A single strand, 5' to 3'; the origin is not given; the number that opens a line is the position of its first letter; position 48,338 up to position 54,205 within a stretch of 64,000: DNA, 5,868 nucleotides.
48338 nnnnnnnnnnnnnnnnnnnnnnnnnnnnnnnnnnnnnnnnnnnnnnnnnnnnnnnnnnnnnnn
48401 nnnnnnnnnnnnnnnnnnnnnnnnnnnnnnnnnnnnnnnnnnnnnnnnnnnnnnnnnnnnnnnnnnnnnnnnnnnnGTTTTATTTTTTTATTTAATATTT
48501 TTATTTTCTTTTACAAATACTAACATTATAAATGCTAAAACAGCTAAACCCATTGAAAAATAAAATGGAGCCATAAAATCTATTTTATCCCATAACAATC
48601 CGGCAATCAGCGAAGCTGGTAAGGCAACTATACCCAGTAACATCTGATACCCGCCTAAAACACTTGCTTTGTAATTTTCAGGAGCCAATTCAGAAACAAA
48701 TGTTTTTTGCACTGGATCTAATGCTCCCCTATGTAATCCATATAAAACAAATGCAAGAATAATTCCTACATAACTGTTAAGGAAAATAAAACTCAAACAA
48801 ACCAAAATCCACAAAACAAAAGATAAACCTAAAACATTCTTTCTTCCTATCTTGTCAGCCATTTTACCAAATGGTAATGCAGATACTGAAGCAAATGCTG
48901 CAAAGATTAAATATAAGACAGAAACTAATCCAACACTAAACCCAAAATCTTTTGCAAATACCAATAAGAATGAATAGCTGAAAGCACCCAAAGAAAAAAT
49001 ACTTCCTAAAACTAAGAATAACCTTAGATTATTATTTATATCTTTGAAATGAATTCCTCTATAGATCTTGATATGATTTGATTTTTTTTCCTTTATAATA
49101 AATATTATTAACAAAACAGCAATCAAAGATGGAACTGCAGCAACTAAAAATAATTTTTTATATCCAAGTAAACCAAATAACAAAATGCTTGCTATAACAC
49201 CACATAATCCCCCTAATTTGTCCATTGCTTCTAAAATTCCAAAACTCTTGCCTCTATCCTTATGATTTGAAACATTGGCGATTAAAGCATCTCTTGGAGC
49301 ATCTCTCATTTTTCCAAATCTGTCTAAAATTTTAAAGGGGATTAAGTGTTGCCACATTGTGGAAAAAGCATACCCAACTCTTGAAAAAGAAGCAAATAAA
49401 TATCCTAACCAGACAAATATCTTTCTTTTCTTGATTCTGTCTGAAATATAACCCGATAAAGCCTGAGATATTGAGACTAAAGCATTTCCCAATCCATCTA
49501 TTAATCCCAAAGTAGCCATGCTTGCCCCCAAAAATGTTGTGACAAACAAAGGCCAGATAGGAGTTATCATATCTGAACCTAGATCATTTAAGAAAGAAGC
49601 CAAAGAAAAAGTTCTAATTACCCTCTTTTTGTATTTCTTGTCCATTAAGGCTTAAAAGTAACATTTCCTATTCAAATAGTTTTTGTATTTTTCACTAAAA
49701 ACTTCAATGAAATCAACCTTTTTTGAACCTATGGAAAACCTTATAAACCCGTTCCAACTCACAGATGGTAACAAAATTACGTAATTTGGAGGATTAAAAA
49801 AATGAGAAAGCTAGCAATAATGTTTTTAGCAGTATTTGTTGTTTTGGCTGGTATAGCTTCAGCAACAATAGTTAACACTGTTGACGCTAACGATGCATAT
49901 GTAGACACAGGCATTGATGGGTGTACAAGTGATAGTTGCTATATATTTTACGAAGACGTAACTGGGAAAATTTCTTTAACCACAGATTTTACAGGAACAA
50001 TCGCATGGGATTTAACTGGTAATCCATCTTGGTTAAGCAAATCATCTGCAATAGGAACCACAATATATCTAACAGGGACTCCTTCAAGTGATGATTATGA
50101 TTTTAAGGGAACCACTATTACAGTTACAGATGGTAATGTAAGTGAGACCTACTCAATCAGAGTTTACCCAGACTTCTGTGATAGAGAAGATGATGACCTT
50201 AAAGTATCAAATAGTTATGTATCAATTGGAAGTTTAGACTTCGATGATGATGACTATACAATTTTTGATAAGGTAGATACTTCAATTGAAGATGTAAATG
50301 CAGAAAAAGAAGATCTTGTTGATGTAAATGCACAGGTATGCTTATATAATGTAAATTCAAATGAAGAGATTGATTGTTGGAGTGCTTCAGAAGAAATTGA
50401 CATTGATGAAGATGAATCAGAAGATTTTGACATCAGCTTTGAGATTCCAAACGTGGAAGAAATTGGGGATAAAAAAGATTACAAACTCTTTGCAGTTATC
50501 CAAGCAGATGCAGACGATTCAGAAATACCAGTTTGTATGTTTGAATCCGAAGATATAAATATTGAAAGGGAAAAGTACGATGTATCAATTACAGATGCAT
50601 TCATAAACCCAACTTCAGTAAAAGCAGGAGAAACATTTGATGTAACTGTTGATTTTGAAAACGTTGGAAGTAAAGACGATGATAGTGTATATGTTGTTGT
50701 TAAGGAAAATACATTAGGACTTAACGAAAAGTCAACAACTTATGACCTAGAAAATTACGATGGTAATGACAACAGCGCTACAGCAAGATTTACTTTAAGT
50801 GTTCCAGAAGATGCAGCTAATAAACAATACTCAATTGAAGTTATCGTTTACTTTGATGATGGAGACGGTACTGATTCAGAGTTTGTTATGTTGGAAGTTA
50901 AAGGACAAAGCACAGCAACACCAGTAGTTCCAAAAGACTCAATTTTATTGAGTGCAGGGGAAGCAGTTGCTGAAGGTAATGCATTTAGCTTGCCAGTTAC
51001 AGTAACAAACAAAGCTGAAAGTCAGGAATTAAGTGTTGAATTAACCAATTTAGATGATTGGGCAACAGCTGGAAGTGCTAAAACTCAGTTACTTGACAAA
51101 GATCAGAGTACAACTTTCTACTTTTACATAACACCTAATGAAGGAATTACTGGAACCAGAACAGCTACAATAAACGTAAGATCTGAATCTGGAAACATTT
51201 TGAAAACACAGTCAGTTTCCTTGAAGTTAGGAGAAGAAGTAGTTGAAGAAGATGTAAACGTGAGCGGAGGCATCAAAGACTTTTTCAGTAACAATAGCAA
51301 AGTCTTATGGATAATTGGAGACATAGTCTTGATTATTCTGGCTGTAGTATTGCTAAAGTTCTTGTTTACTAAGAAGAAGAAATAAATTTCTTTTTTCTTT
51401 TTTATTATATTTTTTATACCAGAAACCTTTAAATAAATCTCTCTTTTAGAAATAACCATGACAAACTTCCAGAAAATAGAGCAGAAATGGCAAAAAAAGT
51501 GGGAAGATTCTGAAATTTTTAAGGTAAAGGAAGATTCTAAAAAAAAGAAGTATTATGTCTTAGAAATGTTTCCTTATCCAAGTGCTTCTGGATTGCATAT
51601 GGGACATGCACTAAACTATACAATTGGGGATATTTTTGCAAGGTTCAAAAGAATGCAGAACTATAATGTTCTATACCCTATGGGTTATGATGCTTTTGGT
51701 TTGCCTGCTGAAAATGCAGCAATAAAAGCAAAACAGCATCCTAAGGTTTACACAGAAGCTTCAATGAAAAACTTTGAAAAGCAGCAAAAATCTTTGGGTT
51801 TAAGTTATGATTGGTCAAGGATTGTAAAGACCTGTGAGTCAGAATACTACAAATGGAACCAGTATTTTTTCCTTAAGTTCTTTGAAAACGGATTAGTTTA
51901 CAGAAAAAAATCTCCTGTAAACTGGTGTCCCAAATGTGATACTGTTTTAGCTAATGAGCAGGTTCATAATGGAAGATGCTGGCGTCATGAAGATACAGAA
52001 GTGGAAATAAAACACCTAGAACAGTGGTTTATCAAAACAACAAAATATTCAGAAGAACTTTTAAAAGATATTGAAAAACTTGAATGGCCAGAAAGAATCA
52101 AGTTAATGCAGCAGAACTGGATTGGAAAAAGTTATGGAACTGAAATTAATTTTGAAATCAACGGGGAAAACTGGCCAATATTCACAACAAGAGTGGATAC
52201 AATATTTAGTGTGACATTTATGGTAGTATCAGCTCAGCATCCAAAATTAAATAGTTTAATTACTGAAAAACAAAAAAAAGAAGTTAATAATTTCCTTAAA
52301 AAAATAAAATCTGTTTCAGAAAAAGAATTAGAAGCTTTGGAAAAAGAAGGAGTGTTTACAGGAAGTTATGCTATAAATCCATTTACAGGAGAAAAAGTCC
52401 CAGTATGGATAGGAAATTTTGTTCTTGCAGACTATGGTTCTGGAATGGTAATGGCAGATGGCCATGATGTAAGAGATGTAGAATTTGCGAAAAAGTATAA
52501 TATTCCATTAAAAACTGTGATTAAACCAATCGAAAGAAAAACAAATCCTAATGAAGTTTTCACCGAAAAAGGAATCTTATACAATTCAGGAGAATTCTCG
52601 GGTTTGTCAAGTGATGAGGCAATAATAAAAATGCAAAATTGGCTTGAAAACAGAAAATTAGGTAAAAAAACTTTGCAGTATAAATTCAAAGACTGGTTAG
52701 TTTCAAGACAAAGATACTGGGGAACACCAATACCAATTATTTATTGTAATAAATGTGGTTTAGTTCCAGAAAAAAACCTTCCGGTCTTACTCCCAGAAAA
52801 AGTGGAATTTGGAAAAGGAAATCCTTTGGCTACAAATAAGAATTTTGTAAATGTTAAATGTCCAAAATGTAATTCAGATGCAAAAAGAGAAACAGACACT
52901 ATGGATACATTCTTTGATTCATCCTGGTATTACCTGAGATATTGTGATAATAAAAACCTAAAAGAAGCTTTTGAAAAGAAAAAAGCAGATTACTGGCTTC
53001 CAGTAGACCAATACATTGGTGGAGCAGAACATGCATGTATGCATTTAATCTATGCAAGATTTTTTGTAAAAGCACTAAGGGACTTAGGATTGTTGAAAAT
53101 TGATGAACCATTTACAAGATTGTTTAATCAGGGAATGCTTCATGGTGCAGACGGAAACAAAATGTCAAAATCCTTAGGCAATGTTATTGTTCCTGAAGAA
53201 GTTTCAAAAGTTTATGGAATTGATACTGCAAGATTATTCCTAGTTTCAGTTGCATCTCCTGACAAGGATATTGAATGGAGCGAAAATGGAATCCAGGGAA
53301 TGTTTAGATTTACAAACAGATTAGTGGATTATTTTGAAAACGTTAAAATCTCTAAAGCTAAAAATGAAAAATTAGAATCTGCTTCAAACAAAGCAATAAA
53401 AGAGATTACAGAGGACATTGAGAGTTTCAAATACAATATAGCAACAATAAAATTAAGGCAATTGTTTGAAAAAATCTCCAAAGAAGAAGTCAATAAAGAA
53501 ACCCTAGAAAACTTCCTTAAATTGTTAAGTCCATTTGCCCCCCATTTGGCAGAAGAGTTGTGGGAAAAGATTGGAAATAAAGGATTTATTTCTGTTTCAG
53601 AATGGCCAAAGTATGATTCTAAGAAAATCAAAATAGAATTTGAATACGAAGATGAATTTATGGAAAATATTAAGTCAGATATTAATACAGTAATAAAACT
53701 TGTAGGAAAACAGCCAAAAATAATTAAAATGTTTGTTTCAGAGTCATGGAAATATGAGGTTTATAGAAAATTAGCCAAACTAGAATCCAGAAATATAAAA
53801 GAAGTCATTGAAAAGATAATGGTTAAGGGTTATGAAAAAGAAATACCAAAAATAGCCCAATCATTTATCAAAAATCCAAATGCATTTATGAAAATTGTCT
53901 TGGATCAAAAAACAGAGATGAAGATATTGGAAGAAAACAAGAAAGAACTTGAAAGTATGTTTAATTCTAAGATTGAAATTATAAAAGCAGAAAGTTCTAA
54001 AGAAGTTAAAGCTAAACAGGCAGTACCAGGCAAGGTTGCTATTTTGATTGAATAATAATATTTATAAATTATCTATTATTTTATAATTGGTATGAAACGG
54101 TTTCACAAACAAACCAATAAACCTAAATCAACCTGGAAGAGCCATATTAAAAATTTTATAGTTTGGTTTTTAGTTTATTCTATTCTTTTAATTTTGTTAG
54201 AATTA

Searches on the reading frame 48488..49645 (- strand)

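Call 8: search_protein_families(library=pfam, max_evalue=0.001, proteins=[window:48488-49645:-])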
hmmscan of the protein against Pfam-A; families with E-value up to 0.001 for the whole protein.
window:48488-49645:- (385 aa): 3 families
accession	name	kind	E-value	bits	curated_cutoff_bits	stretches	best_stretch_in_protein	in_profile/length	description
PF07690.21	MFS_1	-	1.5e-47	162.6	33.4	2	14-227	2-224/347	Major Facilitator Superfamily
PF00083.30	Sugar_tr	-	2.2e-06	27.3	22.3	1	240-380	47-193/452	Sugar (and other) transporter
PF12832.13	MFS_1_like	-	1.2e-05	25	25.2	1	27-361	18-371/373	MFS_1 like family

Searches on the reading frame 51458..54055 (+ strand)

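Call 8: search_protein_families(library=pfam, max_evalue=0.001, proteins=[window:51458-54055:+])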
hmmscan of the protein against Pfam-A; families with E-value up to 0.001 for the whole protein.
window:51458-54055:+ (865 aa): 6 families
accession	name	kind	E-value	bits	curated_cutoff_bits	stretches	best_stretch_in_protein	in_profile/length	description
PF13603.12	tRNA-synt_1_2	-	8.8e-58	195.3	25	1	219-397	1-185/185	Leucyl-tRNA synthetase, editing domain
PF00133.28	tRNA-synt_1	-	7.8e-57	193.3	22.7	2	10-223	1-226/414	tRNA synthetases class I (I, L, M and V)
PF09334.17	tRNA-synt_1g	-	1.2e-31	110.3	20.1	2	36-174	5-139/391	tRNA synthetases class I (M)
PF08264.19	Anticodon_1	-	1.1e-17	64.7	25.1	1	639-755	4-135/148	Anticodon-binding domain of tRNA ligase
PF01406.26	tRNA-synt_1e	-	4.8e-06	26.6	27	0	556-612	242-296/301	tRNA synthetases class I (C) catalytic domain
PF08271.17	Zn_Ribbon_TF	-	0.00024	21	29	0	429-451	21-43/43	TFIIB zinc-binding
